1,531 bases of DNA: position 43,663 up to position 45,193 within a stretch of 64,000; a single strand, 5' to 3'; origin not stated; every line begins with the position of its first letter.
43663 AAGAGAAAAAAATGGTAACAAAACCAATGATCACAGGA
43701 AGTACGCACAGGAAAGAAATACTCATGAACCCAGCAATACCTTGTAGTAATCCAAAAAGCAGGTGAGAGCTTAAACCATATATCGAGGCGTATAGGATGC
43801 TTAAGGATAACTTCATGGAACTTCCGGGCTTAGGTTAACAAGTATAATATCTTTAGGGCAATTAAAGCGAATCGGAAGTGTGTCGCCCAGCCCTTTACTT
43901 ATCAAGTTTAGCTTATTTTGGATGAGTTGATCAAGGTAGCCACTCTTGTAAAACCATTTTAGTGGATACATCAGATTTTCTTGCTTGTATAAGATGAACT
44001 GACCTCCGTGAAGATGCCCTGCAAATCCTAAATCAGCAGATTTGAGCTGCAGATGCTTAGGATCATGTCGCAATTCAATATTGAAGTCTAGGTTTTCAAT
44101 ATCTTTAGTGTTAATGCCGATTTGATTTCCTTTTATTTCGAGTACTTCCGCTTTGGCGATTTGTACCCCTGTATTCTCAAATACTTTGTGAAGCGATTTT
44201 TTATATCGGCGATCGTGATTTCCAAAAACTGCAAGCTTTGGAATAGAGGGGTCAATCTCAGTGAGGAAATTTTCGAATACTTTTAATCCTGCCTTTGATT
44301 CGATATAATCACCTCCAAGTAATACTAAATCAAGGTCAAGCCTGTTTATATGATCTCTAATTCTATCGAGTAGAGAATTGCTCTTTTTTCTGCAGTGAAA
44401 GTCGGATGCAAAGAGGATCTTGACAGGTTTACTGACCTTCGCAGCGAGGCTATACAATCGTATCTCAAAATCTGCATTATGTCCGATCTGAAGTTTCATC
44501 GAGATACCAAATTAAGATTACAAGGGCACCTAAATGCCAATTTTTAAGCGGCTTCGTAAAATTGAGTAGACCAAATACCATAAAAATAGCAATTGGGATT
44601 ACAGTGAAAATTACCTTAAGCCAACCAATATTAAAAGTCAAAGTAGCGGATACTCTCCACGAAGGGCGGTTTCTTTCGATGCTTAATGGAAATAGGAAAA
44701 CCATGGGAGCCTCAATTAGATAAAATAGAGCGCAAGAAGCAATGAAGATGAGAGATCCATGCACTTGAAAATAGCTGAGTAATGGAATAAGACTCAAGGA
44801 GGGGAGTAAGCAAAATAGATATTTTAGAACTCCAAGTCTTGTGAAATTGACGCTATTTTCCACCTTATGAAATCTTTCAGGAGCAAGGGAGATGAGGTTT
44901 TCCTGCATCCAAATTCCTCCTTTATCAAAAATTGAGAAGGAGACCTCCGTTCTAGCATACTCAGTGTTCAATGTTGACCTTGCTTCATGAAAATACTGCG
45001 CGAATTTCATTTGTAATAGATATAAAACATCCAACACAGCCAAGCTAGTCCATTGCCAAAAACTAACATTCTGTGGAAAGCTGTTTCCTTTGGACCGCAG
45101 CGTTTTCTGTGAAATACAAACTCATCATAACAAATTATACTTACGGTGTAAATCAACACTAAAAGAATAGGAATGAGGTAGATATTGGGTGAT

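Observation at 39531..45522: Translationally coupled seven-gene operon of unknown function (membrane proteins, metallophosphoesterase, secreted protein, C11 peptidase, SDR)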

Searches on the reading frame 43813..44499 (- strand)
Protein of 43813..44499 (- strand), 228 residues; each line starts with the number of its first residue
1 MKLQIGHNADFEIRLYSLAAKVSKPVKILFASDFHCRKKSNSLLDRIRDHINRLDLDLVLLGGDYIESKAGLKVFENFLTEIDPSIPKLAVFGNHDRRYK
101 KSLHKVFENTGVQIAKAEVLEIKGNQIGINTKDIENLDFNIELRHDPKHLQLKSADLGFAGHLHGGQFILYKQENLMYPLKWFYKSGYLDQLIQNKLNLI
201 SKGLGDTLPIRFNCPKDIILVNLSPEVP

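Call 3: search_protein_families(library=pfam, proteins=[window:43813-44499:-], max_evalue=0.1)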
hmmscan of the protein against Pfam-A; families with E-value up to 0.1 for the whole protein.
window:43813-44499:- (228 aa): 2 families
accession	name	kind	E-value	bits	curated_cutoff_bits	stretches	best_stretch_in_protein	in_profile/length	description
PF12850.12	Metallophos_2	-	9.4e-10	39.1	27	1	27-165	2-118/154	Calcineurin-like phosphoesterase superfamily domain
PF00149.33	Metallophos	-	3.2e-09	38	21.5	1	27-150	2-175/191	Calcineurin-like phosphoesterase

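Call 4: search_protein_families(library=ncbifam, proteins=[window:43813-44499:-], max_evalue=0.1)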
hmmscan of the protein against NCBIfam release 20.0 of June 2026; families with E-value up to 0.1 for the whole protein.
window:43813-44499:- (228 aa): 8 families
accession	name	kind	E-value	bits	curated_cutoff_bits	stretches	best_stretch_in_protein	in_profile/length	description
NF008460.0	PRK11340.1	equivalog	7.8e-18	64.9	188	1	20-223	44-270/271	phosphodiesterase YaeI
NF033458.1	lipid_A_LpxG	equivalog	1.9e-12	47.2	350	2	24-101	43-121/321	UDP-2,3-diacylglucosamine diphosphatase LpxG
TIGR00040.1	yfcE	subfamily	9e-05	22.6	56.25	1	27-132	2-94/158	YfcE family phosphodiesterase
TIGR04123.1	P_estr_lig_assc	hypoth_equivalog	0.00038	19.9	150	1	38-104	47-116/207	ligase-associated DNA damage response endonuclease PdeM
TIGR04168.1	TIGR04168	hypoth_equivalog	0.00068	19.1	200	1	52-104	2-49/269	TIGR04168 family protein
TIGR01662.1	HAD-SF-IIIA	subfamily_domain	0.071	13.2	44.6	0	11-66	63-121/141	HAD-IIIA family hydrolase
NF010300.0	PRK13740.1-1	equivalog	0.072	12.9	114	0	27-54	25-52/75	conjugal transfer relaxosome protein TraY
NF041030.1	Mre11_Halo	equivalog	0.099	11.8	550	0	79-168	69-153/361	DNA double-strand break repair protein Mre11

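Call 6: search_protein_families(library=padloc, proteins=[window:43813-44499:-], max_evalue=0.01)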
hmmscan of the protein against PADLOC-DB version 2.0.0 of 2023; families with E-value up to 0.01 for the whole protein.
window:43813-44499:- (228 aa): 1 family
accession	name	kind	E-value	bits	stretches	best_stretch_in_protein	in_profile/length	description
PDLC04908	PDC-S10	-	0.00013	19.3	1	21-127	5-104/223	-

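Call 47: search_solved_structures(query=window:43813-44499:-, max_evalue=0.001)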
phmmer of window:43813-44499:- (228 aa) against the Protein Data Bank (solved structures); distinct sequences matched with E-value up to 0.001: 0.

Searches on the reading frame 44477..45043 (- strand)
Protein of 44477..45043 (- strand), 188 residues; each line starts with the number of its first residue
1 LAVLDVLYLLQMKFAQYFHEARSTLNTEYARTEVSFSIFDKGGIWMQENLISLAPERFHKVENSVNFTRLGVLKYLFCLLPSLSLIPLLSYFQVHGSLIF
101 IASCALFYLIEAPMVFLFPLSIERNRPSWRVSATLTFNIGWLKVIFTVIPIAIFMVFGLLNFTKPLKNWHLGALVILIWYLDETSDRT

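Call 3: search_protein_families(library=pfam, proteins=[window:44477-45043:-], max_evalue=0.1)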
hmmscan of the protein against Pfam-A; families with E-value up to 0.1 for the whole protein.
window:44477-45043:- (188 aa): 2 families
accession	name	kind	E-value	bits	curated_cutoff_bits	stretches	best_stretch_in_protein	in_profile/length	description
PF11044.13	TMEMspv1-c74-12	-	0.0099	16.4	25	1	141-164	4-28/49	Plectrovirus spv1-c74 ORF 12 transmembrane protein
PF04342.18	DMT_6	-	0.011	16.4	25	1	130-178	50-97/104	Putative member of DMT superfamily (DUF486)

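Call 4: search_protein_families(library=ncbifam, proteins=[window:44477-45043:-], max_evalue=0.1)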
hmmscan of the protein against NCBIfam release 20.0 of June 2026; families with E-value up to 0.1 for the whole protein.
window:44477-45043:- (188 aa): 0 families

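Call 6: search_protein_families(library=padloc, proteins=[window:44477-45043:-], max_evalue=0.01)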
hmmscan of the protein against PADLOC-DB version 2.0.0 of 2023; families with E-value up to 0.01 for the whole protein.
window:44477-45043:- (188 aa): 0 families

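Call 14: find_homologous_proteins(query=window:44477-45043:-)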
Query window:44477-45043:- (188 aa): 31 proteins with E <= 0.001 among 340 candidates.
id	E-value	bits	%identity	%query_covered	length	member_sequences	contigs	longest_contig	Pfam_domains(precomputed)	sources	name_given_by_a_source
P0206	1.3e-112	392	100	94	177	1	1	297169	-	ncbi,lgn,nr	ncbi:hypothetical protein GYB22_01210 [bacterium]|nr:hypothetical protein [bacterium]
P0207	6.7e-29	119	43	81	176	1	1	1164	-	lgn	-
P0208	4.7e-28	116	38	99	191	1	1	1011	-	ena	-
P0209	1.2e-25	108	41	81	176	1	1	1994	-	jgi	jgi:hypothetical protein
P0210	5.3e-25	106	38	93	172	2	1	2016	-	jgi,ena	-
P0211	6.2e-24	103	36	97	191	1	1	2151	-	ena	-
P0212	8.0e-24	102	35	99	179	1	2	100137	-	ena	-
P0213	1.8e-23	101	40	78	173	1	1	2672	-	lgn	-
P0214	3.5e-23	100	34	94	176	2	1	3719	-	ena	-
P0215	3.3e-22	97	37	94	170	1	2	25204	-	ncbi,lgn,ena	-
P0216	5.1e-22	97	35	94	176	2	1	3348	-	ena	-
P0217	7.6e-22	96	34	94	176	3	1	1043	-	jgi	-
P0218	7.7e-22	96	38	83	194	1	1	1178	-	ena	-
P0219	1.5e-21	95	36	78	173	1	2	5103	-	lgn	-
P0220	1.7e-21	95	38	86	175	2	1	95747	-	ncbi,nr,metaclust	nr:hypothetical protein [Mucilaginibacter sp. L294]|metaclust:status=active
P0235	3.1e-11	61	37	88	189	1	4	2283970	-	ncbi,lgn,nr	ncbi:MAG: hypothetical protein QY326_08160 [Bdellovibrionota bacterium]|nr:MAG: hypothetical protein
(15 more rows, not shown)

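Call 20: search_solved_structures(query=A2, max_evalue=10)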
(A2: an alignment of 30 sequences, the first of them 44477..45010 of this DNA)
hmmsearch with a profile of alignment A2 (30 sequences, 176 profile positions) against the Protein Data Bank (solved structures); distinct sequences matched with E-value up to 10: 0.

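Call 27: predict_structure(alignment_id=A2)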
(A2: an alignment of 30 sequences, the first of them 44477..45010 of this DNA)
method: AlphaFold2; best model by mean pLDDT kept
length: 177 residues; sequences in the alignment: 30
mean_pLDDT: 91.9   pTM: 0.86
mean pLDDT of the five models: 91.9, 90.9, 90.7, 90.5, 90.2
residues with pLDDT >= 90: 144; 70-90: 25; 50-70: 8; < 50: 0
segments of 3 or more residues with pLDDT < 50: none
pLDDT, mean of each block of 10 residues (from residue 1): 91 82 86 94 86 88 96 97 96 96 96 89 96 94 93 92 97 83
secondary structure, 60 per line:
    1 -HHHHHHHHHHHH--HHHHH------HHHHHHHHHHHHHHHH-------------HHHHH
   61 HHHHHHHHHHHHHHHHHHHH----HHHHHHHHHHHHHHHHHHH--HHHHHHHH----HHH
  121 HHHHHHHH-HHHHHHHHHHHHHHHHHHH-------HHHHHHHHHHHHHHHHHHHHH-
elements in order: H2-13 H16-20 H27-42 H56-80 H85-103 H106-113 H118-128 H130-148 H156-176

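Call 33: search_protein_families(library=pfam, alignment_id=A2, max_evalue=1)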
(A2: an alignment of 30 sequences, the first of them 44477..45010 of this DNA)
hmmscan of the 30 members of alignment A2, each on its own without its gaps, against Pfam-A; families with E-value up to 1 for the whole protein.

A. member 1, window:44477-45010:- (177 aa): 2 families
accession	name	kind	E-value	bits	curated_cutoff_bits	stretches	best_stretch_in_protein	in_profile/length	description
PF11044.13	TMEMspv1-c74-12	-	0.0091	16.6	25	1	130-153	4-28/49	Plectrovirus spv1-c74 ORF 12 transmembrane protein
PF04342.18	DMT_6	-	0.01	16.5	25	1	119-167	50-97/104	Putative member of DMT superfamily (DUF486)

B. families by the number of members that match (of 30 scanned): 11 families
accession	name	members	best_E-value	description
PF10754.15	DUF2569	2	0.27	Protein of unknown function (DUF2569)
PF13787.11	HXXEE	1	0.0033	Protein of unknown function with HXXEE motif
PF11044.13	TMEMspv1-c74-12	1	0.0091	Plectrovirus spv1-c74 ORF 12 transmembrane protein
PF04342.18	DMT_6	1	0.01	Putative member of DMT superfamily (DUF486)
PF17094.10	UPF0715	1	0.076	Uncharacterised protein family (UPF0715)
PF03456.24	uDENN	1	0.12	uDENN domain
PF06795.16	Erythrovirus_X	1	0.13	Erythrovirus X protein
PF20990.2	DUF2207_C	1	0.19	Predicted membrane protein (DUF2207) C-terminal domain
PF17264.7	DUF5330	1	0.2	Family of unknown function (DUF5330)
PF22571.1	LiaI-LiaF-TM_PspC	1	0.39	PspC transmembrane region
PF06398.17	Pex24p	1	0.89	Integral peroxisomal membrane peroxin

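Call 36: find_encoding_contigs(protein=P0235, flank=8000, max_places=3)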
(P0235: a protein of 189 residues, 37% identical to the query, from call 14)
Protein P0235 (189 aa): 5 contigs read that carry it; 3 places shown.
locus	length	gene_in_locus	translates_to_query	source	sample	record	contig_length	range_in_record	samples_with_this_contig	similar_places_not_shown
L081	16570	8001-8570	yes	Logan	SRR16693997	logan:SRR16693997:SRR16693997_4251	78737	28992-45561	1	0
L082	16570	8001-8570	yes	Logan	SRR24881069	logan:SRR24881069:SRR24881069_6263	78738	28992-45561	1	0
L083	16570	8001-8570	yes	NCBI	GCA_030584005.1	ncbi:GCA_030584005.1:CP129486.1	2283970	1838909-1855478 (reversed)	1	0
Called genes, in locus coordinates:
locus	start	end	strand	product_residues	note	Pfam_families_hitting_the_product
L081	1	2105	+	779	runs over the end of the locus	PF00884:Sulfatase, PF16347:SGSH_C (weak)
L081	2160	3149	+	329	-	PF03781:FGE-sulfatase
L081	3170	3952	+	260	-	-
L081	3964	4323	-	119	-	-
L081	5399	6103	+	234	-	-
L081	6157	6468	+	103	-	PF24038:DUF7347 (weak), PF12840:HTH_20, PF01022:HTH_5 (faint), PF13601:HTH_34, PF03551:PadR (weak)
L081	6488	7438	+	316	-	-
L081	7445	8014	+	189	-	-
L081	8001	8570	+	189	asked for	-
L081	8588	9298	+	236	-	PF00149:Metallophos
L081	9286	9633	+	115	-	-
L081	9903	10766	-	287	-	PF26739:DUF8245 (weak)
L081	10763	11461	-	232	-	-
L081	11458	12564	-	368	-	PF28082:ZorA-like_t1 (faint), PF04513:Baculo_PEP_C (faint)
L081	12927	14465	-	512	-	-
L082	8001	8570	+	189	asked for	-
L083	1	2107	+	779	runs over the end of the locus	PF00884:Sulfatase, PF16347:SGSH_C (weak)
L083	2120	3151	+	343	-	PF03781:FGE-sulfatase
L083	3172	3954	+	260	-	-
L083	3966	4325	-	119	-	-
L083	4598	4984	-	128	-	-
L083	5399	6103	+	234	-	-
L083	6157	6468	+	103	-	PF24038:DUF7347 (weak), PF12840:HTH_20, PF01022:HTH_5 (weak), PF13601:HTH_34, PF03551:PadR (weak)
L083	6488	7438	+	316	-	-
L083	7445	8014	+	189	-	-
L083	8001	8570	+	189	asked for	-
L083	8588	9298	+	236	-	PF00149:Metallophos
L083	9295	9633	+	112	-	-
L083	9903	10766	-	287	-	PF26739:DUF8245 (weak)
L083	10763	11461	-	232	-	-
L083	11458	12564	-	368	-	PF28082:ZorA-like_t1 (faint), PF04513:Baculo_PEP_C (faint)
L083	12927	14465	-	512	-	-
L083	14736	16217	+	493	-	PF01544:CorA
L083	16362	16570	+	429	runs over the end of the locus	PF04542:Sigma70_r2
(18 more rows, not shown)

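Call 58: search_protein_families(library=ncbifam, proteins=[L083:9295-9633:+, L083:6488-7438:+, L083:5399-6103:+, L083:6157-6468:+, L083:8588-9298:+], max_evalue=0.01)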
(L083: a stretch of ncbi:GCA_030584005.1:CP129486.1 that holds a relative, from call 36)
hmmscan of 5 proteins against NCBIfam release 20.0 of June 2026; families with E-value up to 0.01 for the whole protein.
L083:9295-9633:+ (112 aa): 3 families
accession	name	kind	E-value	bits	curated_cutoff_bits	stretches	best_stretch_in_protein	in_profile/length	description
NF011625.2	PRK15051.1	equivalog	0.00026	21.1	92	1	48-111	44-107/111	4-amino-4-deoxy-L-arabinose-phosphoundecaprenol flippase subunit ArnE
NF002816.2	PRK02971.1-2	equivalog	0.0036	17.7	99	1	46-111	49-116/120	4-amino-4-deoxy-L-arabinose-phosphoundecaprenol flippase subunit ArnF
TIGR03340.1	phn_DUF6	hypoth_equivalog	0.0037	17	288.15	1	79-111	101-133/281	phosphonate utilization associated putative membrane protein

L083:6488-7438:+ (316 aa): 0 families

L083:5399-6103:+ (234 aa): 0 families

L083:6157-6468:+ (103 aa): 9 families
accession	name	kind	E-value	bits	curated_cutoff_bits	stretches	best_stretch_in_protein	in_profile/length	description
NF033788.1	HTH_metalloreg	subfamily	1.5e-08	34.3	55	1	12-66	7-60/77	metalloregulator ArsR/SmtB family transcription factor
NF053635.1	TransRegRv3488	equivalog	9e-07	29.1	140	1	43-101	38-96/98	Rv3488 family transcriptional regulator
TIGR03433.1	padR_acidobact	paralog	2.7e-05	24.2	101.8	1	39-100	33-95/101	PadR family transcriptional regulator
NF053755.1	MsvR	equivalog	0.00019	21.2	220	1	14-73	11-68/236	transcriptional factor MsvR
NF041413.1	ArsR_Rv2640c_fam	equivalog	0.00095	19.6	155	1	13-70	39-97/118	Rv2640c family ArsR-like transcriptional regulator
NF040939.2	trans_reg_lrs14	equivalog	0.0011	19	90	1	19-87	24-92/103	Lrs14 family HTH-type transcriptional regulator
NF033789.1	repress_SdpR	subfamily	0.0019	18.1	100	1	13-66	5-56/79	autorepressor SdpR family transcription factor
NF053606.1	Sta1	subfamily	0.0031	17.6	80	1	20-91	24-94/100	Sta1 family transcriptional regulator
NF047906.1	CdPbTransRegCmtR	equivalog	0.0097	15.8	150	0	13-66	18-69/104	Cd(II)/Pb(II)-sensing metalloregulatory transcriptional regulator CmtR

L083:8588-9298:+ (236 aa): 3 families
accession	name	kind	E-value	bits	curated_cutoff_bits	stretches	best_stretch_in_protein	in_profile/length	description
NF008460.0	PRK11340.1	equivalog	1.3e-14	54.3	188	1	27-236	50-270/271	phosphodiesterase YaeI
NF033458.1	lipid_A_LpxG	equivalog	3.1e-07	30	350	1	26-106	44-125/321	UDP-2,3-diacylglucosamine diphosphatase LpxG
TIGR04123.1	P_estr_lig_assc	hypoth_equivalog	0.0091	15.4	150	0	47-110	54-121/207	ligase-associated DNA damage response endonuclease PdeM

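Call 59: search_protein_families(library=pfam, proteins=[L083:9295-9633:+, L083:6488-7438:+, L083:5399-6103:+], max_evalue=0.05)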
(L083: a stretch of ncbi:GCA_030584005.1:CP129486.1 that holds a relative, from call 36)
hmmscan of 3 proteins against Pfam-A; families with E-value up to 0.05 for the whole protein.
L083:9295-9633:+ (112 aa): 1 family
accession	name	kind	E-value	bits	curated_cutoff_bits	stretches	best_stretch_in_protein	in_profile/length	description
PF00892.27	EamA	-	0.00013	22.7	28.2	1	6-111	32-133/135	EamA-like transporter family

L083:6488-7438:+ (316 aa): 1 family
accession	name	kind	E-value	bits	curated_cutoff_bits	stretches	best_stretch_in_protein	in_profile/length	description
PF14342.11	DUF4396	-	0.021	15.6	27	1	180-271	11-103/141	Domain of unknown function (DUF4396)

L083:5399-6103:+ (234 aa): 1 family
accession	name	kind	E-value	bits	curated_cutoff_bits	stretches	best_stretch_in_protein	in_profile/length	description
PF20334.3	DUF6629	-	0.047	13.8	27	0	174-228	147-201/209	Family of unknown function (DUF6629)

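Call 77: fold_search(model_id=the predicted structure, library=pdb)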
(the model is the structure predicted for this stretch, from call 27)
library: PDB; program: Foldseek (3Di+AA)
matches with E <= 10: 60; with E <= 0.001: 0
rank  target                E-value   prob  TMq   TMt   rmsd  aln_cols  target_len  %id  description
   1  4u9l_B                9.3e-01  0.15  0.22  0.21  17.6       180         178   16  Structure of a membrane protein (released 2014-12-03)
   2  3tx3_B                1.7e+00  0.80  0.56  0.45   4.6       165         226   10  CysZ, a putative sulfate permease (released 2011-11-09)
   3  6n4n_C                1.8e+00  0.11  0.24  0.23  15.8       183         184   12  Crystal structure of the designed protein DNCR2/danoprevir/NS3a complex (released 2019-09-11)
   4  6n4n_F                2.1e+00  0.10  0.24  0.22  15.5       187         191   13  Crystal structure of the designed protein DNCR2/danoprevir/NS3a complex (released 2019-09-11)
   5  7e1v_S                2.4e+00  0.07  0.19  0.18  13.0       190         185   13  Cryo-EM structure of apo hybrid respiratory supercomplex consisting of Mycobacterium tuberculosis complexIII and Mycob (released 2021-10-13)
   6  7rpj                  2.7e+00  0.11  0.24  0.08  11.9       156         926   12  Cryo-EM structure of murine Dispatched NNN mutant (released 2021-10-27)
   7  9q1y_A                2.8e+00  0.12  0.32  0.25  19.4       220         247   14  Nucleotide-free structure of PmtCD in detergent LMNG (released 2025-11-26)
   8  5msj_E                3.2e+00  0.03  0.16  0.14  23.3       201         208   10  Mouse PA28alpha (released 2017-09-13)
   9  9q2n_A                3.6e+00  0.11  0.31  0.24  14.6       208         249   12  Nucleotide-free structure of PmtCD in nanodisc (released 2025-11-26)
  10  7buv_G                3.6e+00  0.04  0.17  0.11  14.1       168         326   12  Eucommia ulmoides TPT3, crystal form 2 (released 2021-02-17)
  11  7etw_B                3.7e+00  0.09  0.26  0.12  12.7       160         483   11  Cryo-EM structure of Scap/Insig complex in the present of digitonin. (released 2021-06-23)
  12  2zy9_B                3.7e+00  0.06  0.21  0.11  17.6       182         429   16  Improved crystal structure of magnesium transporter MgtE (released 2009-12-01)
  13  6w6l_4                3.9e+00  0.06  0.23  0.19  21.0       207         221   13  Cryo-EM structure of the human ribosome-TMCO1 translocon (released 2020-09-02)
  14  8ya3_Y                4.1e+00  0.08  0.25  0.15  14.8       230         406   13  Structure of the SecA-SecY complex with the substrate FtsQ-LacY(+7C) treated with DTT (released 2025-02-26)
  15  8h17                  4.7e+00  0.04  0.20  0.21  16.3       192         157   11  Crystal structure of the Globin domain of Thermosynechococcus elongatus BP-1 (released 2023-04-26)
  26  6d9z_C                6.6e+00  0.33  0.54  0.42   4.9       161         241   10  Structure of CysZ, a sulfate permease from Pseudomonas Denitrificans (released 2018-05-23)
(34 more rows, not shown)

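Call 86: search_protein_families(library=pfam, alignment_id=A6, max_evalue=0.00001)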
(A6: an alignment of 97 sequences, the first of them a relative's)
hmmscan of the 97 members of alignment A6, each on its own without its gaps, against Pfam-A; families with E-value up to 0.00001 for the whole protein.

A. member 1, L083:5399-6103:+ (234 aa): 0 families

B. families by the number of members that match (of 97 scanned): 82 families (the first 25 are shown)
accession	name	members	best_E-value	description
PF02401.23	LYTB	4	3e-75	LytB protein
PF00884.28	Sulfatase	2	2e-49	Sulfatase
PF13601.12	HTH_34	2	4.5e-23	Winged helix DNA-binding domain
PF09995.15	MPAB_Lcp_cat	2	1.1e-15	ER-bound oxygenase mpaB/B'/Rubber oxygenase, catalytic domain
PF16347.10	SGSH_C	2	6.4e-15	N-sulphoglucosamine sulphohydrolase, C-terminal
PF07587.16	PSD1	1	2.8e-99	Protein of unknown function (DUF1553)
PF00580.27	UvrD-helicase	1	3.6e-90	UvrD/REP helicase N-terminal domain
PF07583.16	PSCyt2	1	1e-86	Protein of unknown function (DUF1549)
PF01255.24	Prenyltransf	1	8.7e-77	Putative undecaprenyl diphosphate synthase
PF13361.12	UvrD_C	1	9.2e-71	UvrD-like helicase C-terminal domain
PF00158.32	Sigma54_activat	1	1.2e-70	Sigma-54 interaction domain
PF00248.27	Aldo_ket_red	1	2.4e-59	Aldo/keto reductase family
PF03781.23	FGE-sulfatase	1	3.1e-54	Sulfatase-modifying factor enzyme 1-like domain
PF02769.27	AIRS_C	1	1e-49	AIR synthase related protein, C-terminal domain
PF07228.17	SpoIIE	1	9.3e-41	Stage II sporulation protein E (SpoIIE)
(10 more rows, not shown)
